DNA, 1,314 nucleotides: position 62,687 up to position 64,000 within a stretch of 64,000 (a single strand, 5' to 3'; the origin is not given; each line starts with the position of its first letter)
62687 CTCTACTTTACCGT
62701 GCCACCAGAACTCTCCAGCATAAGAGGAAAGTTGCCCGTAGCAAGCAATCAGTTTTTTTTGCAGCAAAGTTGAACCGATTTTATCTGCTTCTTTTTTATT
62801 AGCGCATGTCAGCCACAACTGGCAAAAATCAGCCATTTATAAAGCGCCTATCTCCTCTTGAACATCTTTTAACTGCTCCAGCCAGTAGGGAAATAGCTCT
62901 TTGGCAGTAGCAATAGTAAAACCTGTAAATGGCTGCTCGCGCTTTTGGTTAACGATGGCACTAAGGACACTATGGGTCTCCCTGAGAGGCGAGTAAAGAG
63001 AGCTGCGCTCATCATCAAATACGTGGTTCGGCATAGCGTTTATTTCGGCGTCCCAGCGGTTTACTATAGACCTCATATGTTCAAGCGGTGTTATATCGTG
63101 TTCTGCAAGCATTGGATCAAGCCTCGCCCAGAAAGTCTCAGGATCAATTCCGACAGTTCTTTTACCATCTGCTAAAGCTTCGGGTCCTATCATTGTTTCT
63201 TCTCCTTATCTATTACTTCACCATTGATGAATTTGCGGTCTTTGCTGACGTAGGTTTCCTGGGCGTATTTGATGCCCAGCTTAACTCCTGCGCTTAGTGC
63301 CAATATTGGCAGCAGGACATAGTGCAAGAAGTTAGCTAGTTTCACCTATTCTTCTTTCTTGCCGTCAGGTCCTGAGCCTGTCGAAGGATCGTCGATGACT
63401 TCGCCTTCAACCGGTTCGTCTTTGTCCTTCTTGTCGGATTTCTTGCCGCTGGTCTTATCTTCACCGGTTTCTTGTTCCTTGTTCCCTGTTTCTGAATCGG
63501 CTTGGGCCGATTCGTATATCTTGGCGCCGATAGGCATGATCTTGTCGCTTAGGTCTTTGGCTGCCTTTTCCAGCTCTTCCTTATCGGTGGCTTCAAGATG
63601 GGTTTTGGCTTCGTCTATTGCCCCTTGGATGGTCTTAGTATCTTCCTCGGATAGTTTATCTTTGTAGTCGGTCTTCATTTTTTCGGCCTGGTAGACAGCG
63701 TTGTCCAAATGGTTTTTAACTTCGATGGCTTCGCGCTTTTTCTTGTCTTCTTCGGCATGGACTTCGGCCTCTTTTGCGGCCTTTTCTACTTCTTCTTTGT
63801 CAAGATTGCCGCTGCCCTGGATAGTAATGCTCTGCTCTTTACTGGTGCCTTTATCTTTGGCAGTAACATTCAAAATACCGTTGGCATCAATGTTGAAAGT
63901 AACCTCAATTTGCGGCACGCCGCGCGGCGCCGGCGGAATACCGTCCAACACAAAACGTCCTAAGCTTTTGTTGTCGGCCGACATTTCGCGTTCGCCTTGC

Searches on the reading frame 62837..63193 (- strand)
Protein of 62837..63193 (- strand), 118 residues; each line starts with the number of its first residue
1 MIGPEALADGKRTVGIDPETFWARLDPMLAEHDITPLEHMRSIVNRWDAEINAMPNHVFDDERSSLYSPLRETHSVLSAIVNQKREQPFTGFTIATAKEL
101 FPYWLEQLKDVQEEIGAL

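Call 68: find_encoding_contigs(protein=window:62837-63193:-, flank=10000, max_places=1)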
Protein window:62837-63193:- (118 aa): 24 contigs read that carry it; 1 place shown.
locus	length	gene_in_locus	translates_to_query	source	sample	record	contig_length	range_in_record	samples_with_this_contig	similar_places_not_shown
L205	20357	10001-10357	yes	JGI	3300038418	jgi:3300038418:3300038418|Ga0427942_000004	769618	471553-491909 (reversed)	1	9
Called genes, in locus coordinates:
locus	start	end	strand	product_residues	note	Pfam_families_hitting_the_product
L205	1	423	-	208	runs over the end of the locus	-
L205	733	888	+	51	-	-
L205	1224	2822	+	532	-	PF03023:MurJ, PF01554:MatE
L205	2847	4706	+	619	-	PF00009:GTP_EFTU, PF03144:GTP_EFTU_D2, PF00679:EFG_C, PF06421:LepA_C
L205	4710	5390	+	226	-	PF00625:Guanylate_kin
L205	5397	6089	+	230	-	PF00625:Guanylate_kin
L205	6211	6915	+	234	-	PF03444:WHD_HrcA (weak), PF08220:HTH_DeoR (weak), PF01628:HrcA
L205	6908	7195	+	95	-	-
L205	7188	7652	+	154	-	PF01025:GrpE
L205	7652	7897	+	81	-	-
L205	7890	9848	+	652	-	PF00012:HSP70, PF06723:MreB_Mbl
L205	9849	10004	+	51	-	-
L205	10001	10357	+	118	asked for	-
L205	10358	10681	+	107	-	PF03091:CutA1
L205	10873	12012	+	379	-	PF00226:DnaJ, PF01556:DnaJ_C, PF00684:DnaJ_CXXCXGXG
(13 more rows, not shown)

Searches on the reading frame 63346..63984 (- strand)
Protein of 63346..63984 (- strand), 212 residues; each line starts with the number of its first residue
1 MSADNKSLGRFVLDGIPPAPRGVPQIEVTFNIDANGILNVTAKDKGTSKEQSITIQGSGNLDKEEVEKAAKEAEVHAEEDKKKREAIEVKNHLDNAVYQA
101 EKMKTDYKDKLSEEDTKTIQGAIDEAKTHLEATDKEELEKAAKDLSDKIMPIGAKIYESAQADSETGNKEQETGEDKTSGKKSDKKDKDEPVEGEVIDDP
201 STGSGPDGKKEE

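Call 67: find_encoding_contigs(protein=window:63346-63984:-, flank=10000, max_places=1)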
Protein window:63346-63984:- (212 aa): no gene with exactly this product is on record in the collection.
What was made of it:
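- Tried and rejected: The product of window ORF 63346-63984 was not on record (call 67).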
